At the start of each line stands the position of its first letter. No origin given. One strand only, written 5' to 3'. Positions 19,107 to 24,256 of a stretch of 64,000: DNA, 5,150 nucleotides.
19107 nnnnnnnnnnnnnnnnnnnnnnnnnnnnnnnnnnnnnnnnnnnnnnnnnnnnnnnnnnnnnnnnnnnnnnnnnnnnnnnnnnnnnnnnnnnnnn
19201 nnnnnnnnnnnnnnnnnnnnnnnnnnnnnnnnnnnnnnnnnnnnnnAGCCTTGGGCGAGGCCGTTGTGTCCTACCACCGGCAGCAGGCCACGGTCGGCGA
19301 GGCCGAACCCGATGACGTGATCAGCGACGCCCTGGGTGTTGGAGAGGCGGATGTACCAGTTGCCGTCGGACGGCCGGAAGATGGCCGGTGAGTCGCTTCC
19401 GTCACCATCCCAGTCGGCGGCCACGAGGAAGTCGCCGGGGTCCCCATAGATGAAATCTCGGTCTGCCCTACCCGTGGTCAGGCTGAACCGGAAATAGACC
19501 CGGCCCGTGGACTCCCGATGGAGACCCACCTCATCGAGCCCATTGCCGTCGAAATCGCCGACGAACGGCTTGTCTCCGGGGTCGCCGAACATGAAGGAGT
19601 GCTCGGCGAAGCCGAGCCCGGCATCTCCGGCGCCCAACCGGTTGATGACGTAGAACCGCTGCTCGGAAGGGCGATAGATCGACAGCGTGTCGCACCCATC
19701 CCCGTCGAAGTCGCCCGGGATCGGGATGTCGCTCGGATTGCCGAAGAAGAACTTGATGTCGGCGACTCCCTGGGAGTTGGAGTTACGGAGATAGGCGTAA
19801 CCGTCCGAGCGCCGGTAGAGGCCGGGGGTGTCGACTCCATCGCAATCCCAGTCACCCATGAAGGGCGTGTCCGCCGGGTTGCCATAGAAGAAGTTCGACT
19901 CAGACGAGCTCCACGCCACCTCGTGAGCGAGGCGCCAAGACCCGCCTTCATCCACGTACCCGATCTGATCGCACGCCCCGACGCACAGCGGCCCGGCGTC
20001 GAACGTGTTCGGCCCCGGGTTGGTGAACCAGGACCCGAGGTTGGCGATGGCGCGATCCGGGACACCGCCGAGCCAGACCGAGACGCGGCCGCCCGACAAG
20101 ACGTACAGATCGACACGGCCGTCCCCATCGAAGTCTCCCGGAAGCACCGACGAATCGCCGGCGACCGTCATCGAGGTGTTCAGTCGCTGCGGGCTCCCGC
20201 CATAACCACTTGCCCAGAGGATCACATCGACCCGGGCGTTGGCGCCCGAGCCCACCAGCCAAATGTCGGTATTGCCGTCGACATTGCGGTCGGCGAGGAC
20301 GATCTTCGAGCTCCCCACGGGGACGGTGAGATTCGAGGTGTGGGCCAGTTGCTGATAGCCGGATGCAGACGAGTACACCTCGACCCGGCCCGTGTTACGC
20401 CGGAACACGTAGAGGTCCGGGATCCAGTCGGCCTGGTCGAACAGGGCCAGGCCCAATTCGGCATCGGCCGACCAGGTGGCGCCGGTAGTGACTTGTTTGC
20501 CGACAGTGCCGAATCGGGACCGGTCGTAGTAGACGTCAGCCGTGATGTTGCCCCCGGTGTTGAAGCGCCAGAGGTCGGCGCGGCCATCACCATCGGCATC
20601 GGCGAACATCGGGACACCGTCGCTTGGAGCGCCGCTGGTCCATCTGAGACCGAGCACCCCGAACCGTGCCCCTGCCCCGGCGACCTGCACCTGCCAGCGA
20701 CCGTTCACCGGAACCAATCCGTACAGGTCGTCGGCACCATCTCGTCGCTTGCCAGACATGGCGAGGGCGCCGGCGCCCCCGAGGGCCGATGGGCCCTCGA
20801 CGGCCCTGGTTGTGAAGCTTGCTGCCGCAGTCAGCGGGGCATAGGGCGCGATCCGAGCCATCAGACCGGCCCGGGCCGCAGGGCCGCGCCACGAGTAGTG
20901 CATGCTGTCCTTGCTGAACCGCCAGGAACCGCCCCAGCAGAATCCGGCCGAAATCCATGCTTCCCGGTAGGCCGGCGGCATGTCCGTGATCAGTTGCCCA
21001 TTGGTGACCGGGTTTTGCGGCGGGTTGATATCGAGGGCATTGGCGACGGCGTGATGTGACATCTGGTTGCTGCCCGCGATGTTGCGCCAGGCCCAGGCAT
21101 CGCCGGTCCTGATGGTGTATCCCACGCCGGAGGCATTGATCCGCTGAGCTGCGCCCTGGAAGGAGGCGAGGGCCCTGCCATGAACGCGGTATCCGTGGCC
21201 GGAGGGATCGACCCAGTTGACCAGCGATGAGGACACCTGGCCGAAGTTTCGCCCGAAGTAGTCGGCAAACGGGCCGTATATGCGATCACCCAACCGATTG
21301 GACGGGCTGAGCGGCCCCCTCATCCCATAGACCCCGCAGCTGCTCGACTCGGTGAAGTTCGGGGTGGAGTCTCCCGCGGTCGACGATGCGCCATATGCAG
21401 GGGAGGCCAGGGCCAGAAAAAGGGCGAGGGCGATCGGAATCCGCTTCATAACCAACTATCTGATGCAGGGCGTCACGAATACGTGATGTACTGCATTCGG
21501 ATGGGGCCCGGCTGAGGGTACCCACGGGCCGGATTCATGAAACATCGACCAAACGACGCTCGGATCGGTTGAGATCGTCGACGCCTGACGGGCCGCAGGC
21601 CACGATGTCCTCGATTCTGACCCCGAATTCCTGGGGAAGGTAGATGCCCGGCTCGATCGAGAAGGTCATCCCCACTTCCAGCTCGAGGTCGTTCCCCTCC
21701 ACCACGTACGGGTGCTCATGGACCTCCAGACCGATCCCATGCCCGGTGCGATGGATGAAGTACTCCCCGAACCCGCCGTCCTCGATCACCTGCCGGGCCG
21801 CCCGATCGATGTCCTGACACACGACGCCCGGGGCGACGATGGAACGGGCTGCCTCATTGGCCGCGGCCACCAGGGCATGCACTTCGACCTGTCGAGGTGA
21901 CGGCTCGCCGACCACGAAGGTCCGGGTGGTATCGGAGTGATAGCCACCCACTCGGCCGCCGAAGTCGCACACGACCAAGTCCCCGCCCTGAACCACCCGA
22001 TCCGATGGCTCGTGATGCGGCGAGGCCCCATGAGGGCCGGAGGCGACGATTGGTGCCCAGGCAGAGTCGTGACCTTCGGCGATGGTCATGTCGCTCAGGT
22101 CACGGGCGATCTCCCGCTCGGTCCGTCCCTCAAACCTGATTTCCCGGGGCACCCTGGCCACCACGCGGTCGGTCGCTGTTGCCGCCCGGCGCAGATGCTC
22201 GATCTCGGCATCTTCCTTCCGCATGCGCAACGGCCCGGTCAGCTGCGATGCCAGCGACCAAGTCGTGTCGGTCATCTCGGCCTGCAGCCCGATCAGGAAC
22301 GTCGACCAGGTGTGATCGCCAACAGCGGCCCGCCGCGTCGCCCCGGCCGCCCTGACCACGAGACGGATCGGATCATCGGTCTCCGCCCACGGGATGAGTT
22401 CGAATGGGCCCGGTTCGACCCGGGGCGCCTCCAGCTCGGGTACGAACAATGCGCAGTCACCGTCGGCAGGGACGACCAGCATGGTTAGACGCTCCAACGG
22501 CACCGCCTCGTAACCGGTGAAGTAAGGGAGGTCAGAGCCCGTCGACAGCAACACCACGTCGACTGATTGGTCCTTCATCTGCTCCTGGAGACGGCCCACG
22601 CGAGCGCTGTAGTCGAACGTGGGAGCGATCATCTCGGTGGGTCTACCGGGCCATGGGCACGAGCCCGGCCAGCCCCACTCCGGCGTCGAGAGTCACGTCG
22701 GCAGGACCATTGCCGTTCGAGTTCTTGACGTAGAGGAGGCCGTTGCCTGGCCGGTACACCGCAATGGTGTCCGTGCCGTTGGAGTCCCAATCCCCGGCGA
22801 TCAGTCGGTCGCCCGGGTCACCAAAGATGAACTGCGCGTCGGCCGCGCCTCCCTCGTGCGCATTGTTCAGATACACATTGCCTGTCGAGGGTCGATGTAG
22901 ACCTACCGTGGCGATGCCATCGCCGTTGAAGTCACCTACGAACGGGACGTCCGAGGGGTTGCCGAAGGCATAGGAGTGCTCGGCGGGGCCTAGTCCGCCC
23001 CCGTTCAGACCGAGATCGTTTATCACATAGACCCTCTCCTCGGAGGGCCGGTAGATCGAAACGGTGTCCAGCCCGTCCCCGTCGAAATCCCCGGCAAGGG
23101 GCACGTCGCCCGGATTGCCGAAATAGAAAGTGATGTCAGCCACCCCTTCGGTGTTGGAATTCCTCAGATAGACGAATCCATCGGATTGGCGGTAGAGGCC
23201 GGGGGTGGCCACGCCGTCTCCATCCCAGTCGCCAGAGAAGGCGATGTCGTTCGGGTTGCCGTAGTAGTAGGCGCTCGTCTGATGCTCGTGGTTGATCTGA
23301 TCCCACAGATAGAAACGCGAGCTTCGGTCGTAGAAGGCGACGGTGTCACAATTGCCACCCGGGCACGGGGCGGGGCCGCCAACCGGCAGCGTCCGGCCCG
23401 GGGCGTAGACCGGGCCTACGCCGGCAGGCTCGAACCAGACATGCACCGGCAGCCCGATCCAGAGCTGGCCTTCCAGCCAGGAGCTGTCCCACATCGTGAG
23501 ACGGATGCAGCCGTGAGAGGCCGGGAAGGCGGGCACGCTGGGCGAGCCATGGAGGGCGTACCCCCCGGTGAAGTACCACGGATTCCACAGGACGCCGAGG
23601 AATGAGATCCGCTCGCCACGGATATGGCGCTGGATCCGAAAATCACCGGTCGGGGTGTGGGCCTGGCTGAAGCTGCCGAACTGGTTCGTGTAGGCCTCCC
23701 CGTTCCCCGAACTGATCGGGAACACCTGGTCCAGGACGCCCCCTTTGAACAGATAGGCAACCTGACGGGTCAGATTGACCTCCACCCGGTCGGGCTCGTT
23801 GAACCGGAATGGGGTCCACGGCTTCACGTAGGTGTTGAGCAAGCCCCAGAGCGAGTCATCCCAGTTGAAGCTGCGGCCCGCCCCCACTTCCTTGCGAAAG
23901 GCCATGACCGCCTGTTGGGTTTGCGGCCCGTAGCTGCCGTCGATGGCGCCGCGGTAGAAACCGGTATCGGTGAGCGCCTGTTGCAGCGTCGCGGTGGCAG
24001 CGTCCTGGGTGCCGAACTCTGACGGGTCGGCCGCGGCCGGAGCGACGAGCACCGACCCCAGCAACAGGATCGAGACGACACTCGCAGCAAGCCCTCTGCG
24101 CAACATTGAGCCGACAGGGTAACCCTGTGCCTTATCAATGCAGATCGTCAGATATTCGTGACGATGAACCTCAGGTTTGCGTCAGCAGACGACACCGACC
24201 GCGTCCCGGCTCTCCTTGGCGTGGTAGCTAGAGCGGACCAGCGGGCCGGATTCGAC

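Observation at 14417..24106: Three secreted envelope proteins share one C-terminal 4.5-blade FG-GAP-like module: candidate wall-glycan targeting domain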

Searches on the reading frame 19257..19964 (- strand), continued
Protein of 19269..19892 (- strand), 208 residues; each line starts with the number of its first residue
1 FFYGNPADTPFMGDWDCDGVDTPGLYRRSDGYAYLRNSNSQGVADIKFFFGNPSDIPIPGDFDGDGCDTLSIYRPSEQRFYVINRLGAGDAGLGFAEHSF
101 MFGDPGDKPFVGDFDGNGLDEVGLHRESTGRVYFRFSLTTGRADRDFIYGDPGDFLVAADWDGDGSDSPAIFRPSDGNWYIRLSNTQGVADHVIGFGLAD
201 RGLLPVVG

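Call 67: fold_search(model_id=the predicted structure, library=viral)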
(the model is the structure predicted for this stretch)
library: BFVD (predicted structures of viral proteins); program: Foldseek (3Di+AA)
matches with E <= 10: 328; with E <= 0.001: 1
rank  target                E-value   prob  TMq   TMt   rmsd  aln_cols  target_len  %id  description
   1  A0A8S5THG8            6.1e-04  1.00  0.42  0.17  11.2       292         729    8  NHL protein [Myoviridae sp. ctIty1]
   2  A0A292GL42            3.5e-03  0.99  0.43  0.10  12.3       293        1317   10  (no name in the UniProt tables at hand)
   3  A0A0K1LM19            7.1e-03  0.99  0.44  0.29   7.8       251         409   14  Uncharacterized protein [Caulobacter phage Seuss]
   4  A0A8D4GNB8            8.4e-03  0.69  0.30  0.18  13.8       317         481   14  (no name in the UniProt tables at hand)
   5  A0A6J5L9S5            1.4e-02  0.97  0.43  0.16   8.1       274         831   14  Repeat domain in Vibrio, Colwellia, Bradyrhizobium and Shewanella [uncultured Caudovirales phage]
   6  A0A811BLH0            1.9e-02  0.38  0.19  0.25  13.1       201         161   12  WD40-repeat containing protein [Pandoravirus japonicus]
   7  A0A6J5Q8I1            2.1e-02  0.75  0.33  0.15  10.3       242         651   10  Uncharacterized protein [uncultured Caudovirales phage]
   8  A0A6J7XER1            2.4e-02  0.87  0.40  0.12  12.3       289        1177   12  PKD domain containing protein [uncultured Caudovirales phage]
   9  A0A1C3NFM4            2.9e-02  0.92  0.40  0.10   7.5       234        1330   12  (no name in the UniProt tables at hand)
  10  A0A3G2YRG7            4.3e-02  0.94  0.50  0.32   7.4       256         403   12  Uncharacterized protein [Lentibacter phage vB_LenP_ICBM2]
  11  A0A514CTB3            4.3e-02  0.44  0.30  0.24  11.1       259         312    9  Uncharacterized protein [Achromobacter phage Motura]
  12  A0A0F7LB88            4.6e-02  0.96  0.52  0.25   8.6       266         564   11  Uncharacterized protein [uncultured marine virus]
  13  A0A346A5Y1            6.0e-02  0.75  0.39  0.13  15.8       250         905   12  (no name in the UniProt tables at hand)
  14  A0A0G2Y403            6.7e-02  0.82  0.40  0.22   9.8       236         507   10  WD40 family protein [Acanthamoeba polyphaga mimivirus Kroon]
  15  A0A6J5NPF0            8.8e-02  0.84  0.45  0.25   7.2       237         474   15  Uncharacterized protein [uncultured Caudovirales phage]
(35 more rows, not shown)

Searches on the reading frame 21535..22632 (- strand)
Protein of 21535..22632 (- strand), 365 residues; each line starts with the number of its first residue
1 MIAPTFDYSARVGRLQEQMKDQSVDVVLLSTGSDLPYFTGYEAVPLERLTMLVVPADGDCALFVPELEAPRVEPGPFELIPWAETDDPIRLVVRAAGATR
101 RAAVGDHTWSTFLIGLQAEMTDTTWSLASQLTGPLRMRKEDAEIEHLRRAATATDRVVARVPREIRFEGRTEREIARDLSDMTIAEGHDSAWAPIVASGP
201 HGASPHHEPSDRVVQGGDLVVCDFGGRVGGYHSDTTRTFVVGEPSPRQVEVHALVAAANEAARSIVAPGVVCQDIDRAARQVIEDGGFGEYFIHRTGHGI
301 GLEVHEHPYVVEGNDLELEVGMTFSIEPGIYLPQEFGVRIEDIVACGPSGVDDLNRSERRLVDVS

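Call 11: search_protein_families(library=pfam, proteins=[window:21535-22632:-], max_evalue=0.001)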
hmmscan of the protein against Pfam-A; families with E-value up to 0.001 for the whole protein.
window:21535-22632:- (365 aa): 2 families
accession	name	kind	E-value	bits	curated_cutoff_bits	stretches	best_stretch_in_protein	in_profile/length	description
PF00557.29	Peptidase_M24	-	1.5e-67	227.9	23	1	145-345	1-205/208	Metallopeptidase family M24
PF01321.24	Creatinase_N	-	1.8e-13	51.6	22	1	11-137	1-127/128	Creatinase/Prolidase N-terminal domain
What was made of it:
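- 21535..22632 (-): M24 Xaa-Pro-type peptidase with no signal peptide, lying between proteins 3 and 2. Probably unrelated housekeeping passenger. Call 11.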

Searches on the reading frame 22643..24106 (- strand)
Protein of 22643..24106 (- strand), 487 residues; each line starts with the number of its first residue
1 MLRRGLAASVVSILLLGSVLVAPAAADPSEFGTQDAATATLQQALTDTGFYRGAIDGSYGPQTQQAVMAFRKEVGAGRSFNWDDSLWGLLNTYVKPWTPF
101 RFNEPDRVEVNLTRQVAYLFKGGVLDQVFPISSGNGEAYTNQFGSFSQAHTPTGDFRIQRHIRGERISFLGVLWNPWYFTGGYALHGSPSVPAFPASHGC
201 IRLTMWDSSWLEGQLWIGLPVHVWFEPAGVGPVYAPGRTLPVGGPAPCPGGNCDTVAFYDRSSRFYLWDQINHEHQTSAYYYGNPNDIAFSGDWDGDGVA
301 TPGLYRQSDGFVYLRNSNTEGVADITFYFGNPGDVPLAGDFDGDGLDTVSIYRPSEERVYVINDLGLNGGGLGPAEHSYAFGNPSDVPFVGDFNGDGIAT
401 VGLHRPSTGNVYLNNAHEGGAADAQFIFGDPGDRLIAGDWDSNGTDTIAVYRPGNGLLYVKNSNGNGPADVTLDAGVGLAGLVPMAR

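Call 3: search_protein_families(library=pfam, proteins=[window:22643-24106:-], max_evalue=1)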
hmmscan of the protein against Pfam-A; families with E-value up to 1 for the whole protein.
window:22643-24106:- (487 aa): 5 families
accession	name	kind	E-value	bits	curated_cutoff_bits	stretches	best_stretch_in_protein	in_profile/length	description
PF03734.19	YkuD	-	7.2e-15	56.3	23.4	1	106-223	2-146/146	L,D-transpeptidase catalytic domain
PF01471.23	PG_binding_1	-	2.1e-07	31.4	23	1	37-71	4-38/57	Putative peptidoglycan binding domain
PF13517.12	FG-GAP_3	-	0.032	15.3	26.9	2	340-399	1-57/61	FG-GAP-like repeat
PF09374.15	PG_binding_3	-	0.12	13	24.6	1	37-71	2-34/76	Predicted Peptidoglycan domain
PF08823.16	PG_binding_2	-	0.23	12.2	21.1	1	32-70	12-50/74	Putative peptidoglycan binding domain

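Call 4: search_protein_families(library=ncbifam, proteins=[window:22643-24106:-], max_evalue=1)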
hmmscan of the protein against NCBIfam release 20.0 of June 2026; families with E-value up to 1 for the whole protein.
window:22643-24106:- (487 aa): 8 families
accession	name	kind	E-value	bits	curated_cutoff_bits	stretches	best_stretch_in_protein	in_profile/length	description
NF004786.0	PRK06132.1-3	equivalog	2.7e-11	42.9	329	2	181-204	96-119/418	hypothetical protein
TIGR02869.1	spore_SleB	equivalog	2.1e-06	27.7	236.5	1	31-75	9-53/201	spore cortex-lytic enzyme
NF004785.0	PRK06132.1-2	subfamily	4e-06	26.3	169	1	108-205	65-153/353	hypothetical protein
NF004787.0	PRK06132.1-4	equivalog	3.6e-05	22.7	409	1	105-206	57-149/347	hypothetical protein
TIGR03979.1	His_Ser_Rich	equivalog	0.00014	21.9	121.65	1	41-75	137-171/190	His-Xaa-Ser repeat protein HxsA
NF009120.0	PRK12472.1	subfamily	0.0014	17.5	369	1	181-224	121-163/508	hypothetical protein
NF052335.1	PdgHdaseHSB129560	equivalog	0.015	14.6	500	1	35-75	273-313/330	peptidoglycan hydrolase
NF052377.1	lmo1851_S41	exception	0.19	10.4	725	1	33-73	388-428/468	lmo1851 family serine protease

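Call 41: find_encoding_contigs(protein=window:22643-24106:-, flank=3000, max_places=4)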
Protein window:22643-24106:- (487 aa): no gene with exactly this product is on record in the collection.
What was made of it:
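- Tried and rejected: find_encoding_contigs for protein 3 found no record (call 41), so the window's source is unidentified.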

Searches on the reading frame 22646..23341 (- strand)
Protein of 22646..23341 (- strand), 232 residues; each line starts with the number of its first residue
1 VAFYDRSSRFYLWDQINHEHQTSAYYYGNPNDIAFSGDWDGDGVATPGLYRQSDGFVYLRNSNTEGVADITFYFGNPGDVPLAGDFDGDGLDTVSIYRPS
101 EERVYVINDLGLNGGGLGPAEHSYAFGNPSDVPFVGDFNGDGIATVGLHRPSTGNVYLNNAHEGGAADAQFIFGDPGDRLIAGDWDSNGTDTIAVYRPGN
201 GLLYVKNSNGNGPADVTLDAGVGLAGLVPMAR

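Call 8: search_solved_structures(query=window:22646-23341:-, max_evalue=10, show_alignments=2)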
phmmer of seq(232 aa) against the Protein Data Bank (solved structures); distinct sequences matched with E-value up to 10: 5.
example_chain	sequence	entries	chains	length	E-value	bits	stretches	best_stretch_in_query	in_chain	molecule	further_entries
6flw_A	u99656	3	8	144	0.08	15.8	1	153-211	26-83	Jacalin-like lectin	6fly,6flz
5xzt_A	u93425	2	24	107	0.92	12.3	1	26-86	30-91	Hydroxynitrile lyase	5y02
4ozf_H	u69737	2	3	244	1.1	12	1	28-104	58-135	T-CELL RECEPTOR, JR5.1 BETA CHAIN | T-CELL RECEPTOR, JR5.1 beta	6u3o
8i5d_B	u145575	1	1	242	1.3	11.8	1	52-104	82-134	TCR beta chain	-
9wfs_B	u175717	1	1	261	1.5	11.6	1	52-104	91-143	3-2E TCR beta chain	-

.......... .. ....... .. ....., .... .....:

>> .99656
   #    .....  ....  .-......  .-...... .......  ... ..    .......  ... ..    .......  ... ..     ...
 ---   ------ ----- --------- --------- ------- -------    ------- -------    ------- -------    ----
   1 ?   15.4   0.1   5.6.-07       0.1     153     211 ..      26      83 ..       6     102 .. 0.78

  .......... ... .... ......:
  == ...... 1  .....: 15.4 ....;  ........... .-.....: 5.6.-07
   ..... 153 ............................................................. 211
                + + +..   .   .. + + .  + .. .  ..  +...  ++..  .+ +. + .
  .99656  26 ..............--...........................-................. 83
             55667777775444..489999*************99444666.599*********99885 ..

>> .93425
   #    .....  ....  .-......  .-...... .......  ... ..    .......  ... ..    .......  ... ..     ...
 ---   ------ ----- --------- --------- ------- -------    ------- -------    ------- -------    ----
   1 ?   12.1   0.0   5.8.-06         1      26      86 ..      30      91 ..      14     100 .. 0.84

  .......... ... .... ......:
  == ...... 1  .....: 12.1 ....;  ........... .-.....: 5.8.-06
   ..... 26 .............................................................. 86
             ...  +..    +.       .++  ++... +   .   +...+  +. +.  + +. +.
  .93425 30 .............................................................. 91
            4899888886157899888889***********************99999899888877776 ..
